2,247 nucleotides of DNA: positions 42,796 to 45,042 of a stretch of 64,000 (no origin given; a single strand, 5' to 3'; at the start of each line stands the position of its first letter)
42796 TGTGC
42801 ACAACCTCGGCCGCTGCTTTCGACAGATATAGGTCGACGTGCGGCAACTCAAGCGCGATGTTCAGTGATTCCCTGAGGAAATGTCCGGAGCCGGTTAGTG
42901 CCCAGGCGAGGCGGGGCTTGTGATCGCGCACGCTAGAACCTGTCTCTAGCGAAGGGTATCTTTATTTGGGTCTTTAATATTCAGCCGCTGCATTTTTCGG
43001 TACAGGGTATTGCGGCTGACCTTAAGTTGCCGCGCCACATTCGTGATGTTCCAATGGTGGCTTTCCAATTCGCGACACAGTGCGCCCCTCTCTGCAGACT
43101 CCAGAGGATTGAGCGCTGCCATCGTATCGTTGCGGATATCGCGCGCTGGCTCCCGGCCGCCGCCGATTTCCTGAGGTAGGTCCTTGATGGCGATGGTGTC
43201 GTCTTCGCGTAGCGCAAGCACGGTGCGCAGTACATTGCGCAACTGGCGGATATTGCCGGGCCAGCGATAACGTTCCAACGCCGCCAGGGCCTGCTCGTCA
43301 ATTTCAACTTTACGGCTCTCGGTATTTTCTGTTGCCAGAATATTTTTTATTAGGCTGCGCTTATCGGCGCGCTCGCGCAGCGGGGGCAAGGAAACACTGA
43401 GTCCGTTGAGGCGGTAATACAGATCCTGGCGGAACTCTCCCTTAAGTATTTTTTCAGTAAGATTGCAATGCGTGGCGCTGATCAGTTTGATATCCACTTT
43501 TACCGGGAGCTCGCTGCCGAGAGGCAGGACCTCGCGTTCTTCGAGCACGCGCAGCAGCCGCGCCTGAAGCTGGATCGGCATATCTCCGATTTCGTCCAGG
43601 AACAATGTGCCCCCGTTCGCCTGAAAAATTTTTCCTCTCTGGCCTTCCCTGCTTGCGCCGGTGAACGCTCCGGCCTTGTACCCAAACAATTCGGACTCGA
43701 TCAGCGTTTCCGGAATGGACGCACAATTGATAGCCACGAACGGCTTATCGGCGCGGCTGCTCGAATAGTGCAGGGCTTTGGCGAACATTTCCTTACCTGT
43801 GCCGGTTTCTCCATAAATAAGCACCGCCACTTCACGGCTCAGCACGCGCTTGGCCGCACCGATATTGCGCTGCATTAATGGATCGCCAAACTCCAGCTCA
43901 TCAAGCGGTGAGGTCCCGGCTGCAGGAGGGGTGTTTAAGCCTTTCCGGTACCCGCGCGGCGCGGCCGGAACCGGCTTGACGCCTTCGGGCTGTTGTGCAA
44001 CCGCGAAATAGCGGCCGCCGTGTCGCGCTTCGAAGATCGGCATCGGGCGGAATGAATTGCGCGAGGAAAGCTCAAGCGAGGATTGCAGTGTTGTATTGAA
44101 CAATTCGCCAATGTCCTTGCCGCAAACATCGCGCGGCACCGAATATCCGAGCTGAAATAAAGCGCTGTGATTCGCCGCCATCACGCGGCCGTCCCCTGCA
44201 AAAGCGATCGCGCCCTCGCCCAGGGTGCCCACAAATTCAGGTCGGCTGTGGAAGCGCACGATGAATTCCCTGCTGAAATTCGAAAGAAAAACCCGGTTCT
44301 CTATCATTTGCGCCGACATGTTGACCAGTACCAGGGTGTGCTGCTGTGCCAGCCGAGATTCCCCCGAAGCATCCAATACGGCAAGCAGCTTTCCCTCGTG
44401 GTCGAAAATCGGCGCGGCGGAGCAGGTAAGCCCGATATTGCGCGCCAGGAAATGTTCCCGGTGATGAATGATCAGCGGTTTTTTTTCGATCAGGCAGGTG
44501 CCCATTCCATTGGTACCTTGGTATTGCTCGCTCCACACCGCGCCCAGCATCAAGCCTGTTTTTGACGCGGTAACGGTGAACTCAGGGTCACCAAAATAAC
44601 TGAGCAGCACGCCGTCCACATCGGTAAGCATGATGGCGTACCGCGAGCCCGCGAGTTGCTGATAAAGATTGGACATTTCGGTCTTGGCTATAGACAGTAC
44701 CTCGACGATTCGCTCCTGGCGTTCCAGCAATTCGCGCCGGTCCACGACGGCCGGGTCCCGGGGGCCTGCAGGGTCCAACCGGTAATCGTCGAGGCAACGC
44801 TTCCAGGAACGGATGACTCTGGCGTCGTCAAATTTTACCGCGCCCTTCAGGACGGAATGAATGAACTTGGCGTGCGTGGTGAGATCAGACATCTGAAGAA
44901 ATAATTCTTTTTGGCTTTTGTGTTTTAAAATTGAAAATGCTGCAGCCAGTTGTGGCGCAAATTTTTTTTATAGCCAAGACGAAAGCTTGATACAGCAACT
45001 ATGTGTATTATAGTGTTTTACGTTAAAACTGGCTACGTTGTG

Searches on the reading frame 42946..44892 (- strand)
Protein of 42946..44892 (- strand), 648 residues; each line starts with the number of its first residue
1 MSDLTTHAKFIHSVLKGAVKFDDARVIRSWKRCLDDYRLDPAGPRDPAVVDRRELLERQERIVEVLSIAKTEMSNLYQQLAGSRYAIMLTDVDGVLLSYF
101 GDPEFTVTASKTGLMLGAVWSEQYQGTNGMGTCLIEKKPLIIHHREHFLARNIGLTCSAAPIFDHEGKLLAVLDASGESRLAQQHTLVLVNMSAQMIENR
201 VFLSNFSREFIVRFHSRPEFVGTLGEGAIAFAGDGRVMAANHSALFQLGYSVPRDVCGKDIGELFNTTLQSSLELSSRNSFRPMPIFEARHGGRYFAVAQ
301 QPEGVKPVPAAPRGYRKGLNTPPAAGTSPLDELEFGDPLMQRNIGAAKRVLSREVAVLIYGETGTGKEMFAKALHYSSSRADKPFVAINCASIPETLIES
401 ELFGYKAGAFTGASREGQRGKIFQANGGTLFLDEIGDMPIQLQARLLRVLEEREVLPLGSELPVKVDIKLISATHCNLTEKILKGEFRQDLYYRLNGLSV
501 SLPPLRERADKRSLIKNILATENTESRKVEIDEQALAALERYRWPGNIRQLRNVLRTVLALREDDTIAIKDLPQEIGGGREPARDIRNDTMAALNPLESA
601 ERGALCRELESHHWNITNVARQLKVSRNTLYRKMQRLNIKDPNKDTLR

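Call 8: search_protein_families(library=ncbifam, proteins=[window:42946-44892:-])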
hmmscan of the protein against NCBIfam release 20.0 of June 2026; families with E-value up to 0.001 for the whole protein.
window:42946-44892:- (648 aa): 30 families (the best 25 are shown)
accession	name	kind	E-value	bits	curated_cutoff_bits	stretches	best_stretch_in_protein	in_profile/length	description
NF041552.1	TF_PrdR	equivalog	6.6e-95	318.6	795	1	340-636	276-575/577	sigma-54 dependent transcriptional regulator PrdR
NF008485.2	PRK11388.1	equivalog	2e-88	297.3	551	2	330-641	331-639/643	dihydroxyacetone kinase operon transcriptional regulator DhaR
TIGR01818.1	ntrC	equivalog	1.4e-85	287.9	558.6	1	338-592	141-397/463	nitrogen regulation protein NR(I)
TIGR02329.1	propionate_PrpR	equivalog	2.7e-83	280.4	499.2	1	337-635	218-525/526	propionate catabolism operon regulatory protein PrpR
TIGR02915.1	PEP_resp_reg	equivalog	1.3e-82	278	502.6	1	337-640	145-445/445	PEP-CTERM-box response regulator transcription factor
TIGR01817.1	nifA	equivalog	3.4e-81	273.6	528.85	1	338-573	203-439/534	nif-specific transcriptional activator NifA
NF011953.0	PRK15424.1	equivalog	4.7e-79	266.4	703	1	354-637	242-534/538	propionate catabolism operon regulatory protein PrpR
NF003451.0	PRK05022.1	equivalog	2.4e-78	264.1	476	1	350-640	209-511/512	nitric oxide reductase transcriptional regulator NorR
NF038308.1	RNA_repair_RtcR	equivalog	1.3e-77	261.9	650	1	338-631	187-505/530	RNA repair transcriptional activator RtcR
NF008469.0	PRK11361.1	equivalog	3.7e-77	260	714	1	349-640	161-457/461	acetoacetate metabolism transcriptional regulator AtoC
NF011695.0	PRK15115.1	equivalog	1e-73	248.6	763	1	336-639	140-438/445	two-component system response regulator GlrR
NF007689.0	PRK10365.1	equivalog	2.2e-71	241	760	1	338-636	146-441/441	sigma-54-dependent response regulator transcription factor ZraR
NF008176.1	PRK10923.1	equivalog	5.4e-71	239.6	620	1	340-582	147-391/469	nitrogen regulation protein NR(I)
NF041946.1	LuxO_transreg_Vib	equivalog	2.7e-70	237.5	800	1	352-637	154-460/463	quorum-sensing sigma-54 dependent transcriptional regulator LuxO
NF050807.1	TransRegFlbDCaul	equivalog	1.5e-69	235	750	1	332-584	119-372/454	sigma-54-dependent transcriptional regulator FlbD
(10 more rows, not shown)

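Call 13: search_protein_families(library=pfam, proteins=[window:42946-44892:-])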
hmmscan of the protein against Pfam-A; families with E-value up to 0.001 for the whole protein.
window:42946-44892:- (648 aa): 9 families
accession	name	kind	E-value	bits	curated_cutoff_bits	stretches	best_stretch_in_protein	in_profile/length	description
PF00158.32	Sigma54_activat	-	7.6e-67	224.6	20.2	1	337-500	5-167/168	Sigma-54 interaction domain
PF14532.12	Sigma54_activ_2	-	7.7e-19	68.7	25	1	350-505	17-138/138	Sigma-54 interaction domain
PF25601.1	AAA_lid_14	-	4.7e-17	62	27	1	508-583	4-81/87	AAA+ ATPase lid domain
PF01590.32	GAF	-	8.9e-14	52.6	22.4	1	67-200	4-132/133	GAF domain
PF02954.25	HTH_8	-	3.4e-10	39.9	22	1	597-636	2-41/42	Bacterial regulatory protein, Fis family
PF07728.20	AAA_5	-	3.3e-06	27.6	22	1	357-467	2-109/139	AAA domain (dynein-related subfamily)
PF07724.20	AAA_2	-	4.6e-05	24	27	1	354-455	3-104/166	AAA domain (Cdc48 subfamily)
PF01078.27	Mg_chelatase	-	8.9e-05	22.4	20.3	0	409-455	89-135/207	Magnesium chelatase, subunit ChlI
PF13556.12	HTH_30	-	0.0008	19.6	27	0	612-637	11-36/59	PucR C-terminal helix-turn-helix domain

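Call 32: find_homologous_proteins(query=window:42946-44892:-, max_evalue=1e-60)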
Query window:42946-44892:- (648 aa): 7133 proteins with E <= 1e-60 among 8000 candidates; the best 120 are listed.
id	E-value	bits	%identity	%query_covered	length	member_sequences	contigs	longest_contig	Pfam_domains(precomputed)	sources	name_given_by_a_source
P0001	0.0e+0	1312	90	100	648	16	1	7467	PF00158.33,PF07724.21,PF25601.2,PF01590.33,PF02954.26,PF14532.13,PF07728.21,PF26965.1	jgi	-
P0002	0.0e+0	1272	88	100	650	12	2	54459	PF00158.33,PF25601.2,PF01590.33,PF02954.26,PF14532.13,PF07728.21,PF26965.1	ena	-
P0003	0.0e+0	1262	87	100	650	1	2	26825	PF00158.33,PF25601.2,PF01590.33,PF02954.26,PF14532.13,PF07728.21,PF26965.1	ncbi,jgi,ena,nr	ncbi:MAG TPA: sigma-54-dependent Fis family transcriptional regulator [Burkholderiales bacterium]|nr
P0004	0.0e+0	1259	86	100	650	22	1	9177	PF00158.33,PF25601.2,PF01590.33,PF02954.26,PF14532.13,PF07728.21,PF26965.1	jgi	-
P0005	0.0e+0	1257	87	100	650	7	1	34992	PF00158.33,PF25601.2,PF01590.33,PF02954.26,PF14532.13,PF07728.21,PF26965.1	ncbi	-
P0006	0.0e+0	1218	89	95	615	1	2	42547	PF00158.33,PF07724.21,PF25601.2,PF01590.33,PF02954.26,PF14532.13,PF07728.21,PF26965.1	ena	-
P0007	0.0e+0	1175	81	100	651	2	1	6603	PF00158.33,PF25601.2,PF01590.33,PF02954.26,PF14532.13,PF07728.21,PF26965.1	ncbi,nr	ncbi:MAG TPA: sigma-54-dependent Fis family transcriptional regulator [Burkholderiales bacterium]|nr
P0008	0.0e+0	1157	80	100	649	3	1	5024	PF00158.33,PF07724.21,PF25601.2,PF01590.33,PF02954.26,PF14532.13,PF07728.21,PF26965.1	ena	-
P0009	0.0e+0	1149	79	99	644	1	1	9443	PF00158.33,PF07724.21,PF25601.2,PF01590.33,PF02954.26,PF14532.13,PF07728.21,PF26965.1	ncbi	ncbi:MAG: sigma-54-dependent Fis family transcriptional regulator [Burkholderiales bacterium]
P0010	0.0e+0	1137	80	98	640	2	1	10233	PF00158.33,PF25601.2,PF01590.33,PF02954.26,PF14532.13,PF07728.21,PF26965.1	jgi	jgi:transcriptional regulator of acetoin/glycerol metabolism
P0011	4.6e-277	939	65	100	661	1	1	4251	PF00158.33,PF25601.2,PF01590.33,PF02954.26,PF14532.13,PF07728.21,PF26965.1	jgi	jgi:transcriptional regulator of acetoin/glycerol metabolism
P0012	5.6e-277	938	64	100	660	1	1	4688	PF00158.33,PF25601.2,PF01590.33,PF02954.26,PF14532.13,PF07728.21,PF26965.1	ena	-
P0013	8.3e-277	938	66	99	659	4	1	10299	PF00158.33,PF25601.2,PF01590.33,PF02954.26,PF14532.13,PF07728.21,PF26965.1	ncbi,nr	ncbi:MAG: sigma-54-dependent Fis family transcriptional regulator [Burkholderiales bacterium]|nr:sig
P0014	2.9e-275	933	65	100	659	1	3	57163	PF00158.33,PF25601.2,PF01590.33,PF02954.26,PF14532.13,PF07728.21,PF26965.1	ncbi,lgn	ncbi:MAG: sigma-54-dependent Fis family transcriptional regulator [Burkholderiales bacterium]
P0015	8.2e-274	928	64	100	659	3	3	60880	PF00158.33,PF25601.2,PF01590.33,PF02954.26,PF14532.13,PF07728.21,PF26965.1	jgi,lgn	jgi:sigma-54 dependent transcriptional regulator, acetoin dehydrogenase operon transcriptional activ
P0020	2.8e-271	920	65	100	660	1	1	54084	PF00158.33,PF25601.2,PF01590.33,PF02954.26,PF14532.13,PF07728.21,PF26965.1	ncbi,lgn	-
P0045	9.6e-258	875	61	99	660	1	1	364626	PF00158.33,PF25601.2,PF01590.33,PF02954.26,PF14532.13,PF07728.21,PF26965.1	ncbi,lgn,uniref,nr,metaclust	ncbi:sigma-54-dependent Fis family transcriptional regulator [Noviherbaspirillum sp. Root189]|uniref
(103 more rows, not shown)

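Call 35: find_encoding_contigs(protein=P0020, flank=10000, max_places=2)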
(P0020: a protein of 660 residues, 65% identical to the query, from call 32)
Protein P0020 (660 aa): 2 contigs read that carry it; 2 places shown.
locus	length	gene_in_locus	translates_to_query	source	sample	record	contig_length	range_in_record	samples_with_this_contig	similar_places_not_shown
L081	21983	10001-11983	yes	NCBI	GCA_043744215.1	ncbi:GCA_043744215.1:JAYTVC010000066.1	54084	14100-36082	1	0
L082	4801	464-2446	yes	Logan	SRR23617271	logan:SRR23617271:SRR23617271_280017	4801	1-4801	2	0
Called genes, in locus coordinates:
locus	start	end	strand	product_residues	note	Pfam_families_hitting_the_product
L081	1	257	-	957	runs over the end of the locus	PF03477:ATP-cone, PF00317:Ribonuc_red_lgN, PF02867:Ribonuc_red_lgC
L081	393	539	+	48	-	-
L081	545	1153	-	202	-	PF01510:Amidase_2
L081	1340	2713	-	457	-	PF00072:Response_reg, PF00158:Sigma54_activat, PF14532:Sigma54_activ_2, PF25601:AAA_lid_14, PF02954:HTH_8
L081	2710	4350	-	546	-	PF25323:6TM_PilS, PF00512:HisKA, PF02518:HATPase_c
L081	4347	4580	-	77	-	-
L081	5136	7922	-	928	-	PF00111:Fer2 (weak), PF13510:Fer2_4, PF14697:Fer4_21 (weak), PF22117:Fer4_Nqo3 (weak), PF12838:Fer4_7, PF04879:Molybdop_Fe4S4, PF00384:Molybdopterin, PF01568:Molydop_binding, +5 more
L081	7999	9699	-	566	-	PF01257:2Fe-2S_thioredx, PF01512:Complex1_51K, PF10531:SLBB (weak), PF10589:NADH_4Fe-4S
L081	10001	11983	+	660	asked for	PF26965:MimR_N, PF01590:GAF, PF00158:Sigma54_activat, PF14532:Sigma54_activ_2, PF07728:AAA_5 (weak), PF25601:AAA_lid_14, PF02954:HTH_8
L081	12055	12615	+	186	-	PF02441:Flavoprotein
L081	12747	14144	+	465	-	PF20123:DUF6513, PF14251:PterinBD-DUF4346 (weak)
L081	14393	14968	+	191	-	PF04289:DUF447_N, PF20766:DUF447_C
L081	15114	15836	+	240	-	PF04476:4HFCP_synth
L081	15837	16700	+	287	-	PF01068:DNA_ligase_A_M (faint), PF14743:DNA_ligase_OB_2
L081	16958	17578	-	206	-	PF00696:AA_kinase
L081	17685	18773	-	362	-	PF01968:Hydantoinase_A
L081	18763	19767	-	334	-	PF18301:preATP-grasp_3, PF02655:ATP-grasp_3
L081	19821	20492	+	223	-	PF00977:His_biosynth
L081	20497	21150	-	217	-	PF08714:Fae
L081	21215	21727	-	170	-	PF08714:Fae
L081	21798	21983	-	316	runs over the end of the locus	PF01874:CitG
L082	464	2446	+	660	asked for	PF26965:MimR_N, PF01590:GAF, PF00158:Sigma54_activat, PF14532:Sigma54_activ_2, PF07728:AAA_5 (weak), PF25601:AAA_lid_14, PF02954:HTH_8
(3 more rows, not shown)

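Call 36: find_encoding_contigs(protein=P0045, flank=10000, max_places=2)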
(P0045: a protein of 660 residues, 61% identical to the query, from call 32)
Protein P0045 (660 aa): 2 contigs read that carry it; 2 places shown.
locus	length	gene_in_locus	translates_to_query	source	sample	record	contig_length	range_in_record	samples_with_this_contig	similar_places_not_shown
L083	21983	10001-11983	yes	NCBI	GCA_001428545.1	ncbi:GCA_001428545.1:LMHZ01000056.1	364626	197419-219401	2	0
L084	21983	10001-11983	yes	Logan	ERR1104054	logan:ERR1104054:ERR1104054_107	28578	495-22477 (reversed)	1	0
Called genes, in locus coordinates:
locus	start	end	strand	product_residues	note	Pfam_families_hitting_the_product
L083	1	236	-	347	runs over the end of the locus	PF00561:Abhydrolase_1, PF12146:Hydrolase_4, PF12697:Abhydrolase_6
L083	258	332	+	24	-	PF08042:PqqA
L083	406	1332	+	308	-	PF12706:Lactamase_B_2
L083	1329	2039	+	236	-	PF03070:TENA_THI-4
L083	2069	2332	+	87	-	PF05402:PqqD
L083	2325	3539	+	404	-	PF04055:Radical_SAM, PF13186:SPASM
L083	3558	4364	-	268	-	PF01061:ABC2_membrane, PF12679:ABC2_membrane_2, PF12698:ABC2_membrane_3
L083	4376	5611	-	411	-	PF13458:Peripla_BP_6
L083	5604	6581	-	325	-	-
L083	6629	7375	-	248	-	PF00005:ABC_tran, PF13304:AAA_21 (weak)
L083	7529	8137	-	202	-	PF02798:GST_N, PF13417:GST_N_3, PF13409:GST_N_2, PF00043:GST_C (weak), PF13410:GST_C_2 (weak)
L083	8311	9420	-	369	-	PF08240:ADH_N, PF00107:ADH_zinc_N, PF13602:ADH_zinc_N_2 (weak)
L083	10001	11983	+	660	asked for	PF26965:MimR_N, PF01590:GAF, PF00158:Sigma54_activat, PF14532:Sigma54_activ_2, PF07728:AAA_5 (weak), PF25601:AAA_lid_14, PF02954:HTH_8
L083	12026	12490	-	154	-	-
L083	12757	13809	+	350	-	PF18301:preATP-grasp_3, PF02655:ATP-grasp_3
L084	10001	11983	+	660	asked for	PF26965:MimR_N, PF01590:GAF, PF00158:Sigma54_activat, PF14532:Sigma54_activ_2, PF07728:AAA_5 (weak), PF25601:AAA_lid_14, PF02954:HTH_8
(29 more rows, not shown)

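Call 92: predict_structure(alignment_id=A4)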
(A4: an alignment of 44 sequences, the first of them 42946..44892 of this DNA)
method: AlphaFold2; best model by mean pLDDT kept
length: 648 residues; sequences in the alignment: 44
mean_pLDDT: 76.8   pTM: 0.52
mean pLDDT of the five models: 76.8, 76.3, 73.7, 72.5, 71.5
residues with pLDDT >= 90: 123; 70-90: 349; 50-70: 127; < 50: 49
segments of 3 or more residues with pLDDT < 50: 148-153, 308-325, 404-406, 579-592, 646-648
pLDDT, mean of each block of 10 residues (from residue 1): 58 77 74 81 73 94 92 87 78 90 63 76 71 85 61 68 92 80 75 92 93 90 89 93 91 91 88 80 83 87 61 32 55 86 89 84 84 89 84 60 52 59 81 79 71 63 76 77 62 71 84 86 74 86 69 79 80 62 32 73 90 86 80 84 57
secondary structure, 60 per line:
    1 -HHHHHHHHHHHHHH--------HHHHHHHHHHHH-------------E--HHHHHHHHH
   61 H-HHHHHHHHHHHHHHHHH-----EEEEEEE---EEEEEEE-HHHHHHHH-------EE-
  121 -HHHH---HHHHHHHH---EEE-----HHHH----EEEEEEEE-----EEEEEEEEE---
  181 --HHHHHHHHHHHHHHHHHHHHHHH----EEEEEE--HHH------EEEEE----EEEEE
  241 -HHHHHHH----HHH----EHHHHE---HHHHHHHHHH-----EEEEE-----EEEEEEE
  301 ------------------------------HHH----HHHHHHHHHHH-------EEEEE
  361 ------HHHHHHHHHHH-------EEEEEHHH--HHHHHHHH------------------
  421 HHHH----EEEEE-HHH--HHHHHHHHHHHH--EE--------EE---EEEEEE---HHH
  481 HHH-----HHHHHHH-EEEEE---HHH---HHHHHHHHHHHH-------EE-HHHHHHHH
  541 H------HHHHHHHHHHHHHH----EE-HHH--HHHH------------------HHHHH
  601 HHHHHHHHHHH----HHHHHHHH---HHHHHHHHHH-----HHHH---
elements in order: H2-15 H24-35 H52-61 H63-79 E85-91 E95-101 H103-110 H122-125 H129-136 E140-142 H148-151 E156-163 E169-177 H183-205 E210-215 E227-231 E236-240 H242-248 H261-264 H269-278 E284-288 E294-300 H338-348 E356-360 H367-377 E385-389 H395-402 H421-424 E429-433 H440-451 E469-474 H478-483 H489-495 E497-501 H511-522 H533-541 H548-561 H574-577 H596-611 H616-623 H627-636 H642-645

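Call 94: fold_search(model_id=the predicted structure, library=pdb)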
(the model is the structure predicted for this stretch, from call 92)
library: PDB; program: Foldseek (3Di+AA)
matches with E <= 10: 1576; with E <= 0.001: 566
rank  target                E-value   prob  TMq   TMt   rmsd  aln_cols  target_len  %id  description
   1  5m7n_B                1.7e-21  1.00  0.32  0.47  13.6       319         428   31  Crystal structure of NtrX from Brucella abortus in complex with ATP processed with the CrystalDirect automated mountin (released 2017-01-25)
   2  1ojl_D                1.9e-21  1.00  0.33  0.67  20.2       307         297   41  Crystal structure of a sigma54-activator suggests the mechanism for the conformational switch necessary for sigma54 bi (released 2005-05-19)
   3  1ojl_A                5.8e-21  1.00  0.32  0.65  15.3       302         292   40  Crystal structure of a sigma54-activator suggests the mechanism for the conformational switch necessary for sigma54 bi (released 2005-05-19)
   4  5m7p_B                5.8e-21  1.00  0.31  0.45  14.1       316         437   31  Crystal structure of NtrX from Brucella abortus in complex with ADP processed with the CrystalDirect automated mountin (released 2017-01-25)
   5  1ojl_E                6.1e-21  1.00  0.31  0.65  20.4       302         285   39  Crystal structure of a sigma54-activator suggests the mechanism for the conformational switch necessary for sigma54 bi (released 2005-05-19)
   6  5m7o_B                7.2e-21  1.00  0.31  0.45  13.8       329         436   30  Crystal structure of NtrX from Brucella abortus processed with the CrystalDirect automated mounting and cryo-cooling t (released 2017-01-25)
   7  6jdl                  9.5e-21  1.00  0.33  0.77   4.0       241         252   43  Central domain of FleQ H287A mutant in complex with ATPgS and Mg (released 2019-11-27)
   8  6jdi                  1.6e-20  1.00  0.33  0.77   4.0       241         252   43  Central domain of FleQ H287N mutant in complex with ATPgS and Mg (released 2019-11-27)
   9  7ejw_D                2.2e-20  1.00  0.34  0.82   3.9       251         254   42  Crystal structure of FleN in complex with FleQ AAA+ doamain (released 2021-12-22)
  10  5m7n_A                3.0e-20  1.00  0.33  0.47  14.4       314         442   32  Crystal structure of NtrX from Brucella abortus in complex with ATP processed with the CrystalDirect automated mountin (released 2017-01-25)
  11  5m7p_A                3.0e-20  1.00  0.33  0.47  14.3       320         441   32  Crystal structure of NtrX from Brucella abortus in complex with ADP processed with the CrystalDirect automated mountin (released 2017-01-25)
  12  5exs                  9.1e-20  1.00  0.33  0.77   3.9       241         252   43  AAA+ ATPase FleQ from Pseudomonas aeruginosa bound to ATP-gamma-S (released 2016-01-13)
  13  5exp                  1.1e-19  1.00  0.33  0.78   4.0       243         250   43  AAA+ domain of FleQ from Pseudomonas aeruginosa (released 2016-01-13)
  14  6j7e                  2.3e-19  1.00  0.32  0.77   4.0       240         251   44  Crystal Structure of Central domain of FleQ in complex with ATPgS and Mg (released 2019-11-27)
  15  5ep3                  2.8e-19  1.00  0.32  0.75   4.2       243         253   42  Quorum-Sensing Signal Integrator LuxO - Catalytic Domain Bound to CV-133 Inhibitor (released 2016-04-20)
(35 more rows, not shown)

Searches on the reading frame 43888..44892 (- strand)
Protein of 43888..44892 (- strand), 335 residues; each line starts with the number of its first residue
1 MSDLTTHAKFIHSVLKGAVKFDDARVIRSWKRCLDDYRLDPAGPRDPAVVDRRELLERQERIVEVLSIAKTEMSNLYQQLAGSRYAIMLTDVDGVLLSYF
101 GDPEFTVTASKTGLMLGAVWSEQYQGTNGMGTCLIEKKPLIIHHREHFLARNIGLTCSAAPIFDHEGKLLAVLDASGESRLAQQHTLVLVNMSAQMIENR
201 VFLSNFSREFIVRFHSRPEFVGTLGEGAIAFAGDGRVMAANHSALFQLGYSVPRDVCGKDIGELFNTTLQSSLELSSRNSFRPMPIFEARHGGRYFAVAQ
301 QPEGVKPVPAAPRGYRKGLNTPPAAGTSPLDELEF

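Call 46: find_related_loci(query=A2, collection=metagenome_contigs, flank=10000)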
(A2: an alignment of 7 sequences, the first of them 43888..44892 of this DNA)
Query A2 (335 aa) in metagenome_contigs; peptide patterns used: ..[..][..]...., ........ (x = any residue, [..] = any of these).
459 stretches matched a pattern; 349 encode a relative of the query (tblastn E <= 1e-3); the best 80 are kept; 80 distinct loci.
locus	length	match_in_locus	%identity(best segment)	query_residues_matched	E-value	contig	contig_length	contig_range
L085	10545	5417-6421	90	1-335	0e+0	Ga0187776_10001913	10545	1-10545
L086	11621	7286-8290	90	1-335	0e+0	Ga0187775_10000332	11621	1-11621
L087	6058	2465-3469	88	1-335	0e+0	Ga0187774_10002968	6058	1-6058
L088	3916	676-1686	86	1-335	0e+0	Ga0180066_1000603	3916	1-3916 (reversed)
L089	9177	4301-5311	86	1-335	0e+0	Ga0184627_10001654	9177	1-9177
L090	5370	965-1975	85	1-335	0e+0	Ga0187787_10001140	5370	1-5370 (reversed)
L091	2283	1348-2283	89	1-311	0e+0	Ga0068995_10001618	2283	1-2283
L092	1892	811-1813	100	1-335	0e+0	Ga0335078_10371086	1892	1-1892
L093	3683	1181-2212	61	1-335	2e-139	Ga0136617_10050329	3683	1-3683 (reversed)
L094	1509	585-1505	64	1-302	3e-146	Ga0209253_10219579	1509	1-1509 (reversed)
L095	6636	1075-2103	59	1-335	1e-133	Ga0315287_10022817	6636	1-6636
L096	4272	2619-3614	59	7-335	2e-129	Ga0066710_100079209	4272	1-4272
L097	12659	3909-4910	58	6-335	4e-127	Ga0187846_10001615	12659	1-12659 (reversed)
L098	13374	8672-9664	59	7-335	9e-127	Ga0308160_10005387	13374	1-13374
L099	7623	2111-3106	57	7-335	1e-126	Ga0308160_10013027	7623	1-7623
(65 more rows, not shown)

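Call 65: search_solved_structures(query=window:43888-44892:-, max_evalue=1)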
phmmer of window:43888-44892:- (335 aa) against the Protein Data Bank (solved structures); distinct sequences matched with E-value up to 1: 3.
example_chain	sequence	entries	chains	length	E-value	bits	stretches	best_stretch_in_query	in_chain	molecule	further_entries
4lrx_C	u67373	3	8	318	0.00062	22.2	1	29-250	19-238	PTS-dependent dihydroxyacetone kinase operon regulatory protein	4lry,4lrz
8bjp_AAA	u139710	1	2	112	0.27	13.5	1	214-265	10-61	cytoplasmic PAS domain of CitA from Geobacillus thermodenitrificans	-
5fq1_A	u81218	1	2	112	0.3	13.4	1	214-265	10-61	HISTIDINE KINASE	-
